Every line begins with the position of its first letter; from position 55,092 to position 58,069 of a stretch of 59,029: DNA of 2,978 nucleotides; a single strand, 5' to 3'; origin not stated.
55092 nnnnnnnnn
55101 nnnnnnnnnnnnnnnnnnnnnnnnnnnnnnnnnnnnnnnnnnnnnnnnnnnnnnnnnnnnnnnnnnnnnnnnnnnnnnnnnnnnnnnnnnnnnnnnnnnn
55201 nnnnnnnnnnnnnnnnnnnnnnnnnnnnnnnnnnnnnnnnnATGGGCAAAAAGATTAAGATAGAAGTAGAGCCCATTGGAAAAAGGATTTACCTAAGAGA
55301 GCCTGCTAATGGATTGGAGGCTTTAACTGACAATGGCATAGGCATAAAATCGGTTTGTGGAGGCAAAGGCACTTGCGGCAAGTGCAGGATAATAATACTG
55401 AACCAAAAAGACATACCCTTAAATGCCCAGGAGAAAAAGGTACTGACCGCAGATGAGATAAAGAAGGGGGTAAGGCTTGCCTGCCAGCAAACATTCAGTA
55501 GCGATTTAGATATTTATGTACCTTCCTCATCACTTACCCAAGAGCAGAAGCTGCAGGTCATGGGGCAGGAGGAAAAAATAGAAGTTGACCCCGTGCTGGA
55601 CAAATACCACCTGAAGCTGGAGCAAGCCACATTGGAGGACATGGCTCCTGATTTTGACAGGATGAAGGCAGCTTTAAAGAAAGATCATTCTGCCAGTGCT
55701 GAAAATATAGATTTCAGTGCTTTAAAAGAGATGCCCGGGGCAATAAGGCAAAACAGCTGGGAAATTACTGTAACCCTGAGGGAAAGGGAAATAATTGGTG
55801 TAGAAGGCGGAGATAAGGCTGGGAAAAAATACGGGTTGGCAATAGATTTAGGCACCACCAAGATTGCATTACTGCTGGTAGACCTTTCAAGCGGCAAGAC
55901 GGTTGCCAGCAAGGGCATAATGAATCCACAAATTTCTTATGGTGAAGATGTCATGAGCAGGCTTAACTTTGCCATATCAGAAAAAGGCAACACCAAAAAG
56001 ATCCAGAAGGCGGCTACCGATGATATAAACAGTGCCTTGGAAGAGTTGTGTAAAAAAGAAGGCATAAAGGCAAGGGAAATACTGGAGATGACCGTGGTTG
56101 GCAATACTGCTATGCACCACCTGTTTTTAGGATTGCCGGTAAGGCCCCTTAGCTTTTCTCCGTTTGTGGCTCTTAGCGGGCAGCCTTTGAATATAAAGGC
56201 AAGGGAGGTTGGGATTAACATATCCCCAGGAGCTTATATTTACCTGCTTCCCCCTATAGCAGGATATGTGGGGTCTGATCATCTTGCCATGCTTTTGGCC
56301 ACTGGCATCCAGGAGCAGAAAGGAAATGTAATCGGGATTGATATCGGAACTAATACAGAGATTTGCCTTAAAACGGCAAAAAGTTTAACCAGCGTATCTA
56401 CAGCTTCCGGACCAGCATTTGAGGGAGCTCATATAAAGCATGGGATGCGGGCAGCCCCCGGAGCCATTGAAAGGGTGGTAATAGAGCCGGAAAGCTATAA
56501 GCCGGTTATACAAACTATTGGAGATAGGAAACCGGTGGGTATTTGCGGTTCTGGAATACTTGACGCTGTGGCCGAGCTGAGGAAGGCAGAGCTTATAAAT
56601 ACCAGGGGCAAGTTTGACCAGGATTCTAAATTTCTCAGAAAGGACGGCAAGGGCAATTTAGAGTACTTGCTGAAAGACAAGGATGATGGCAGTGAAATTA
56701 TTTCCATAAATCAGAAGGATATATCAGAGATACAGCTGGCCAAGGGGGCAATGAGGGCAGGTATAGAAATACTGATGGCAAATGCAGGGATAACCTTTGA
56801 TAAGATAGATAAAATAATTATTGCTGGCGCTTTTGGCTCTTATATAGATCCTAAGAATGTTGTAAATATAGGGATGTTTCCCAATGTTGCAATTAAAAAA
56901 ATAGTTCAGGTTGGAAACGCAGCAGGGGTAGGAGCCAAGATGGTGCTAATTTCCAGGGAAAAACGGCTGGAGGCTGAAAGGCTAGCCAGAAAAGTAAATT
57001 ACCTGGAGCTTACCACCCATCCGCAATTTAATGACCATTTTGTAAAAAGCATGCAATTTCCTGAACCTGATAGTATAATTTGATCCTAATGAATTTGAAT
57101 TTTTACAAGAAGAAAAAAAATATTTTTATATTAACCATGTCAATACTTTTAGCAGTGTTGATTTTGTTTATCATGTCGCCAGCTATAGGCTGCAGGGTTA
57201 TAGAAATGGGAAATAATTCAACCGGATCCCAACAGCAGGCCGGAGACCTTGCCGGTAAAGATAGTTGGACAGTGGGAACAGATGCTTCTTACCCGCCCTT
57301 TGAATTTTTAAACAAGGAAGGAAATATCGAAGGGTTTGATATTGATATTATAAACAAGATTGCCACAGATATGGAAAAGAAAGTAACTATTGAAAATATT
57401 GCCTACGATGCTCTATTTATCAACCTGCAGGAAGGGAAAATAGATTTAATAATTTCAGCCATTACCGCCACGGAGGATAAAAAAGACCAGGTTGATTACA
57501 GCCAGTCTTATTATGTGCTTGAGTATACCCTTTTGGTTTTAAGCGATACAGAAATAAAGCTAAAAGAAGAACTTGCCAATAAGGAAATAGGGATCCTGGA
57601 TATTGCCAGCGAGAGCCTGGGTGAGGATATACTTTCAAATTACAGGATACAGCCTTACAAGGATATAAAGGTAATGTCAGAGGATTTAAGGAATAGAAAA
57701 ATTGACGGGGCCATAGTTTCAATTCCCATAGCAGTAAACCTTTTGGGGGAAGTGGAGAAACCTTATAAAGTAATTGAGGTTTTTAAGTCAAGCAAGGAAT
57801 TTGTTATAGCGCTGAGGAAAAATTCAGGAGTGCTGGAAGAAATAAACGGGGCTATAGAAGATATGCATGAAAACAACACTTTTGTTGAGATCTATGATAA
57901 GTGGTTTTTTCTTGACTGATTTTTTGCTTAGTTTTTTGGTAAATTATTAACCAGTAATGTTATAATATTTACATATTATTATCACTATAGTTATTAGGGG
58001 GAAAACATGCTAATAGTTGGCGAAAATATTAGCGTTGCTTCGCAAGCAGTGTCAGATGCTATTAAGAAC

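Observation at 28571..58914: Microcompartment locus nested inside the Wood-Ljungdahl cluster and apparently co-transcribed with its distal genes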

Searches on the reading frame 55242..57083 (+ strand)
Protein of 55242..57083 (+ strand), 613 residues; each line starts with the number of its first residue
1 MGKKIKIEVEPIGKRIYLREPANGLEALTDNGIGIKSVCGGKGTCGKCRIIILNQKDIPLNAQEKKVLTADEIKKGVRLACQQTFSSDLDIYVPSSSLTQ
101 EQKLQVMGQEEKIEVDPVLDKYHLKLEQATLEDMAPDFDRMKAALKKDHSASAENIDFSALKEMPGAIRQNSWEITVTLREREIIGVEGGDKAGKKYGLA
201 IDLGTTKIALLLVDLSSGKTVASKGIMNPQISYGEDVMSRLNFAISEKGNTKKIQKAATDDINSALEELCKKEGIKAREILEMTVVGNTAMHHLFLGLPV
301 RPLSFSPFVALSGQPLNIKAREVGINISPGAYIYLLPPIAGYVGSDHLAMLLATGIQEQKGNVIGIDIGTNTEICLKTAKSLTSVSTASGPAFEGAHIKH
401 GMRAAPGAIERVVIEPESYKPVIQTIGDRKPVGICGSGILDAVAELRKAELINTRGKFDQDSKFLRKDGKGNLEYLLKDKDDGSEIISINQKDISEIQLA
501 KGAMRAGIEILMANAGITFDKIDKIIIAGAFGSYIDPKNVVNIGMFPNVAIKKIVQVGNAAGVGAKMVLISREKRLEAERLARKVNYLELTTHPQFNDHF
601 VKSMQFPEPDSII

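Call 5: search_protein_families(library=pfam, proteins=[window:55242-57083:+])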
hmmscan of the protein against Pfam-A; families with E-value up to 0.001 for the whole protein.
window:55242-57083:+ (613 aa): 4 families
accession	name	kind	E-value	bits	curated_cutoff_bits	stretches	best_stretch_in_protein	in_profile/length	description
PF14574.11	RACo_C_ter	-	9.2e-88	294.1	27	1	364-609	4-252/261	C-terminal domain of RACo the ASKHA domain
PF17651.6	Raco_middle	-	1e-54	185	26.8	1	197-358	1-162/163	RACo middle region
PF17650.6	RACo_linker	-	6.6e-22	77.6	26.2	1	109-193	2-85/86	RACo linker region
PF00111.32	Fer2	-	7.6e-08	32.6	21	1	9-82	3-73/77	2Fe-2S iron-sulfur cluster binding domain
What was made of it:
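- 55242..57083 (+): RACo2, a divergent paralogue of the corrinoid reductive activase. Fer2 + RACo linker/middle/C-terminal domains (call 5).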

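Call 49: search_solved_structures(query=window:55242-57083:+, max_evalue=0.00001)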
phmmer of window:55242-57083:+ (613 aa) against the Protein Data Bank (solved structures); distinct sequences matched with E-value up to 0.00001: 5.
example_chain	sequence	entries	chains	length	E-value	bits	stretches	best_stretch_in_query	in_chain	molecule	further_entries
3zyy_X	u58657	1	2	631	2.2e-117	396.4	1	6-610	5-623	IRON-SULFUR CLUSTER BINDING PROTEIN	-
4c1n_K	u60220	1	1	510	1.9e-100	340.5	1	114-610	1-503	IRON-SULFUR CLUSTER BINDING PROTEIN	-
4c1n_I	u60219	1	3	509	5.9e-100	338.9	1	116-610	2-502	IRON-SULFUR CLUSTER BINDING PROTEIN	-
8a1t_F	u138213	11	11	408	1e-07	34.3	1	17-96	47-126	Na(+)-translocating NADH-quinone reductase subunit F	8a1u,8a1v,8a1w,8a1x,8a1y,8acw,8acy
7xk3_F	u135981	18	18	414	1.1e-07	34.3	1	17-96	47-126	Na(+)-translocating NADH-quinone reductase subunit F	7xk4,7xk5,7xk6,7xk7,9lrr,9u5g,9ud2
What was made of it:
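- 55242..57083 (+): 396 bits against 3ZYY (call 49).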

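Call 52: search_protein_families(library=ncbifam, proteins=[window:55242-57083:+], max_evalue=0.00001)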
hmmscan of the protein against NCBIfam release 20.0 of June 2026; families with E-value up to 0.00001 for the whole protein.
window:55242-57083:+ (613 aa): 3 families
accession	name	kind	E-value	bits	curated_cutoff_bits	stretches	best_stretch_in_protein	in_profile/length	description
NF040756.1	corr_regen_AcsV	exception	2.1e-138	462.5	800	1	7-608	2-625/632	corrinoid activation/regeneration protein AcsV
TIGR04270.1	Rama_corrin_act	subfamily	2.7e-48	164.6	500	1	197-604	1-414/534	methylamine methyltransferase corrinoid protein reductive activase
TIGR01941.1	nqrF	equivalog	1.6e-13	50.4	295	1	19-98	47-125/405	NADH:ubiquinone reductase (Na(+)-transporting) subunit F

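Call 54: find_homologous_proteins(query=window:55242-57083:+, max_evalue=1e-40)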
Query window:55242-57083:+ (613 aa): 7999 proteins with E <= 1e-40 among 8000 candidates; the best 120 are listed.
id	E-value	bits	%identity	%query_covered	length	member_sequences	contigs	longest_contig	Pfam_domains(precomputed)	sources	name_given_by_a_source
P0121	0.0e+0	1280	95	100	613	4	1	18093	PF17650.7,PF00111.33,PF17651.7,PF14574.12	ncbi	-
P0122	0.0e+0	1054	76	100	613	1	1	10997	PF17650.7,PF00111.33,PF17651.7,PF14574.12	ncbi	-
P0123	0.0e+0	1012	73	100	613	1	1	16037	PF17650.7,PF00111.33,PF17651.7,PF14574.12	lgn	-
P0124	7.5e-264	895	66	100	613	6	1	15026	PF17650.7,PF00111.33,PF17651.7,PF14574.12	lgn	-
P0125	5.4e-261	886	65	100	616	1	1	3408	PF17650.7,PF00111.33,PF17651.7,PF14574.12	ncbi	-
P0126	5.5e-260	882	63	100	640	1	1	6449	PF17650.7,PF00111.33,PF17651.7,PF14574.12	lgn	-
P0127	9.0e-258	875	64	100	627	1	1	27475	PF17650.7,PF00111.33,PF17651.7,PF14574.12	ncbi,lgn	-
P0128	5.7e-256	869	63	100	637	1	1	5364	PF17650.7,PF00111.33,PF17651.7,PF14574.12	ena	-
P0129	1.4e-255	868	62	100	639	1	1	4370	PF17650.7,PF00111.33,PF17651.7,PF14574.12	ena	-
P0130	1.5e-255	868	64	100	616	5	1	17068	PF17650.7,PF00111.33,PF17651.7,PF14574.12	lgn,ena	-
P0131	2.3e-255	867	65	99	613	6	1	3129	PF17650.7,PF00111.33,PF17651.7,PF14574.12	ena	-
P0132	1.0e-253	862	63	100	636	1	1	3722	PF17650.7,PF00111.33,PF17651.7,PF14574.12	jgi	-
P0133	2.2e-253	860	60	100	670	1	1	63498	PF17650.7,PF00111.33,PF17651.7,PF14574.12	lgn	-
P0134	5.2e-253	859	62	100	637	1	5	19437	PF17650.7,PF00111.33,PF17651.7,PF14574.12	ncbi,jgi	jgi:uncharacterized 2Fe-2S/4Fe-4S cluster protein (DUF4445 family)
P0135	7.5e-253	859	62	100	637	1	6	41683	PF17650.7,PF00111.33,PF17651.7,PF14574.12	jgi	jgi:uncharacterized 2Fe-2S/4Fe-4S cluster protein (DUF4445 family)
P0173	1.2e-246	838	59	100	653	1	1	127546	PF17650.7,PF00111.33,PF17651.7,PF14574.12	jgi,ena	jgi:uncharacterized 2Fe-2S/4Fe-4S cluster protein (DUF4445 family)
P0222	4.2e-240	817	61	100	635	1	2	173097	PF17650.7,PF00111.33,PF17651.7,PF14574.12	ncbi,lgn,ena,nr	ncbi:Na(+)-translocating NADH-quinone reductase subunit F [subsurface metagenome]|nr:DUF4445 domain-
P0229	7.3e-239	812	61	99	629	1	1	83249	PF17650.7,PF17651.7,PF14574.12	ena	-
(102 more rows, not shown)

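Call 55: find_encoding_contigs(protein=P0222, flank=10000, max_places=1)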
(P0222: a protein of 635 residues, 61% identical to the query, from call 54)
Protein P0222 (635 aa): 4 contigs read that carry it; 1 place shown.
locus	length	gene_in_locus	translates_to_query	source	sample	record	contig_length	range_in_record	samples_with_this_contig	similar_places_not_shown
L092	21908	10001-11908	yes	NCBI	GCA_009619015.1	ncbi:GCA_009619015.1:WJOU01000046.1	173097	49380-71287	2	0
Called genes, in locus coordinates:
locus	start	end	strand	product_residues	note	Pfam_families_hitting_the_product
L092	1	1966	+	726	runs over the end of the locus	PF18537:CODH_A_N, PF03598:CdhC, PF19436:ACS_CODH_B_C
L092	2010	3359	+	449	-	PF04060:FeS, PF03599:CdhD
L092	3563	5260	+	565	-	PF01268:FTHFS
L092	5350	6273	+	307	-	PF00763:THF_DHG_CYH, PF02882:THF_DHG_CYH_C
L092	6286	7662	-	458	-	PF04055:Radical_SAM, PF13353:Fer4_12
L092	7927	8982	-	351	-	PF05569:Peptidase_M56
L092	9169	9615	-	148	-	PF03965:Penicillinase_R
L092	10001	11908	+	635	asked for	PF00111:Fer2 (weak), PF17650:RACo_linker, PF17651:Raco_middle, PF14574:RACo_C_ter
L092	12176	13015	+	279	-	PF00392:GntR, PF07702:UTRA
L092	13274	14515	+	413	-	PF13407:Peripla_BP_4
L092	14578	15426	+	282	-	PF00106:adh_short, PF08659:KR, PF13561:adh_short_C2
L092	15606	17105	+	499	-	PF00005:ABC_tran, PF13304:AAA_21 (faint), PF00005:ABC_tran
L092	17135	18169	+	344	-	PF02653:BPD_transp_2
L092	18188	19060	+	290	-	PF01261:AP_endonuc_2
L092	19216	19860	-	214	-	PF00899:ThiF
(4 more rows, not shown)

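Call 56: find_encoding_contigs(protein=P0229, flank=10000, max_places=1)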
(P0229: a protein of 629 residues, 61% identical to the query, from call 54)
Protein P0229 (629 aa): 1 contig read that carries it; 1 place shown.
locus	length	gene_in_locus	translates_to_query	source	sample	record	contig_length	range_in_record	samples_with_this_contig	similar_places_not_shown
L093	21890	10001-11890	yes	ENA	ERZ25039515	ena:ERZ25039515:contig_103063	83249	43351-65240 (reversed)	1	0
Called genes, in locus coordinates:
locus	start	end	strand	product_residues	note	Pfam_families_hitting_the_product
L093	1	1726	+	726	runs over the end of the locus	PF18537:CODH_A_N, PF03598:CdhC, PF19436:ACS_CODH_B_C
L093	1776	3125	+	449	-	PF04060:FeS, PF03599:CdhD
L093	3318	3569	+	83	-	PF01268:FTHFS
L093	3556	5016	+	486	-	PF01268:FTHFS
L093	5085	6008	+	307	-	PF00763:THF_DHG_CYH, PF02882:THF_DHG_CYH_C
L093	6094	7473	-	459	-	PF04055:Radical_SAM, PF13353:Fer4_12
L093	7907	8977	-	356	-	PF05569:Peptidase_M56, PF01435:Peptidase_M48 (weak)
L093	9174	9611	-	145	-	PF03965:Penicillinase_R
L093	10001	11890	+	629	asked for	PF17650:RACo_linker, PF17651:Raco_middle, PF14574:RACo_C_ter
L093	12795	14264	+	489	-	-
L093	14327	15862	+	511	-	PF00005:ABC_tran, PF13476:AAA_23 (faint), PF13555:AAA_29 (faint), PF13304:AAA_21 (faint), PF00005:ABC_tran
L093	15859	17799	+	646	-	PF02653:BPD_transp_2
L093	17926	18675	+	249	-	PF00106:adh_short, PF08659:KR, PF23441:SDR (weak), PF13561:adh_short_C2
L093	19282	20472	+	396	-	PF13407:Peripla_BP_4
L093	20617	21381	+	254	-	PF00106:adh_short, PF08659:KR, PF23441:SDR, PF13561:adh_short_C2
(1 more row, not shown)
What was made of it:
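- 55242..57083 (+): Retained next to folD-blaRI in BMC-less relatives (calls 55, 56).
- Tried and rejected: Rejected for RACo2, because BMC-less relatives keep it next to folD-blaRI (calls 55, 56).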

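Call 57: find_encoding_contigs(protein=P0173, flank=10000, max_places=1)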
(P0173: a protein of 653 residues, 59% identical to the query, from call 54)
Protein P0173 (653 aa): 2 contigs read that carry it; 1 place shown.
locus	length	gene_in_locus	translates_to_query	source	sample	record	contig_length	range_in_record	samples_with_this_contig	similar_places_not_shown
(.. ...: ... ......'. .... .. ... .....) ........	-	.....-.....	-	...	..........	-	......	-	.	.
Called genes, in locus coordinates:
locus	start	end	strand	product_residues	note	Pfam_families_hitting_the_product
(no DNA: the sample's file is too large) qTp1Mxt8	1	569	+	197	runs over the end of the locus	PF00936:BMC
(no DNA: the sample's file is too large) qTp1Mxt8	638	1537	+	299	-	PF00596:Aldolase_II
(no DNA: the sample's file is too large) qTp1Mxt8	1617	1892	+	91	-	PF00936:BMC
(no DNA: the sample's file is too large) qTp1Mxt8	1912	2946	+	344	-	PF06130:PTAC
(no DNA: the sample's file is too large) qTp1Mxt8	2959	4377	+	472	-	PF00171:Aldedh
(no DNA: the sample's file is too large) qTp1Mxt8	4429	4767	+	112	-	PF00936:BMC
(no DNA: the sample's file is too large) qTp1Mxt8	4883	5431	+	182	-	PF00936:BMC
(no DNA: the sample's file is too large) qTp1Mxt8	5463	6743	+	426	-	PF09861:Lar_N, PF21113:LarA_C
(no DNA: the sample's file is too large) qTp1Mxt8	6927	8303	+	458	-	PF01565:FAD_binding_4, PF02913:FAD-oxidase_C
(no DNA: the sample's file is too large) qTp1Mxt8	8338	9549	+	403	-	PF13187:Fer4_9 (faint), PF13183:Fer4_8, PF13237:Fer4_10 (faint), PF13534:Fer4_17, PF02754:CCG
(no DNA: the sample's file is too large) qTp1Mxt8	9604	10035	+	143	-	PF01597:GCV_H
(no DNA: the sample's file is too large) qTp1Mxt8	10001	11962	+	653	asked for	PF00111:Fer2 (weak), PF17650:RACo_linker, PF17651:Raco_middle, PF14574:RACo_C_ter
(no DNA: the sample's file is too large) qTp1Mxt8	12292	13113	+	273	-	PF00497:SBP_bac_3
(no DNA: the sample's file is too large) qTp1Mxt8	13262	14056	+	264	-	PF00809:Pterin_bind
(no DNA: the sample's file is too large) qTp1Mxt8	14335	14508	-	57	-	-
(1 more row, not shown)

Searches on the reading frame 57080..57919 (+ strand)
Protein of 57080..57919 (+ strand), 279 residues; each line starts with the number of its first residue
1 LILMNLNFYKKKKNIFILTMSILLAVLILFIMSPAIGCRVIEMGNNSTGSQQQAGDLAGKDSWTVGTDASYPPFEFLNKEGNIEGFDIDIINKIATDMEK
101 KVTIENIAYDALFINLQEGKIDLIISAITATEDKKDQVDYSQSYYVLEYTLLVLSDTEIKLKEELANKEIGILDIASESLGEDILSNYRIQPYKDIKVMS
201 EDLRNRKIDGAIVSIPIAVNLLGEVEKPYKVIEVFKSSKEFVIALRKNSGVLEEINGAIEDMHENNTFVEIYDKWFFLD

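Call 5: search_protein_families(library=pfam, proteins=[window:57080-57919:+])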
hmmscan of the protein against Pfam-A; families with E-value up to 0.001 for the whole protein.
window:57080-57919:+ (279 aa): 2 families
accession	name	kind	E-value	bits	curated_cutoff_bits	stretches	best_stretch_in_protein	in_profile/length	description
PF00497.25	SBP_bac_3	-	1.7e-34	118.9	26.4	1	64-276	2-130/132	Bacterial extracellular solute-binding proteins, family 3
PF10613.14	Lig_chan-Glu_bd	-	4.7e-06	27.1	30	1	78-153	23-111/115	Ligated ion channel L-glutamate- and glycine-binding site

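Call 52: search_protein_families(library=ncbifam, proteins=[window:57080-57919:+], max_evalue=0.00001)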
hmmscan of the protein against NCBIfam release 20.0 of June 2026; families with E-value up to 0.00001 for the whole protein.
window:57080-57919:+ (279 aa): 13 families
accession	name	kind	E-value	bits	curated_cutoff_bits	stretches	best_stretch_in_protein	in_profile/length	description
TIGR01096.1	3A0103s03R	subfamily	1.6e-36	126.1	256.35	1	54-276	16-250/250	lysine/arginine/ornithine ABC transporter substrate-binding protein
NF008426.0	PRK11260.1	equivalog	4.7e-31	108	312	1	42-278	22-262/266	cystine ABC transporter substrate-binding protein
NF007029.0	PRK09495.1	equivalog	1.5e-25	90.4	303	1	58-276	22-243/248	glutamine ABC transporter substrate-binding protein GlnH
NF041765.1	ArtJ_Ecoli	equivalog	8.3e-22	78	510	1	60-276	20-241/243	arginine ABC transporter substrate-binding protein ArtJ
NF041764.1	ArtI_Ecoli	equivalog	2.1e-21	76.4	522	1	65-276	25-241/243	arginine ABC transporter substrate-binding protein ArtI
NF011583.0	PRK15007.1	subfamily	2.6e-20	72.8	358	1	65-276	25-241/243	arginine ABC transporter substrate-binding protein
NF011965.0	PRK15437.1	equivalog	4.7e-18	65.7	459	1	64-278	29-255/260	histidine ABC transporter substrate-binding protein HisJ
NF011586.0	PRK15010.1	equivalog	1.9e-15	57.1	440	1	61-182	26-149/260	lysine/arginine/ornithine ABC transporter substrate-binding protein ArgT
NF052427.1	StpK7MSMEG_1200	equivalog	4.3e-13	48.6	900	1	63-142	364-443/601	serine/threonine protein kinase StpK7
NF008885.0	PRK11917.1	equivalog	7e-13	48.7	373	1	45-249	22-232/259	bifunctional adhesin/ABC transporter aspartate/glutamate-binding protein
NF008112.0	PRK10859.1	equivalog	5.1e-10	38.4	354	1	26-177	8-159/483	membrane-bound lytic murein transglycosylase MltF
TIGR03871.1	ABC_peri_MoxJ_2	subfamily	4.7e-07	29.7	212.15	1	82-244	17-191/232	quinoprotein dehydrogenase-associated putative ABC transporter substrate-binding protein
NF008063.0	PRK10797.1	subfamily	4.2e-06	26.2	375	1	35-173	14-159/302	glutamate/aspartate ABC transporter substrate-binding protein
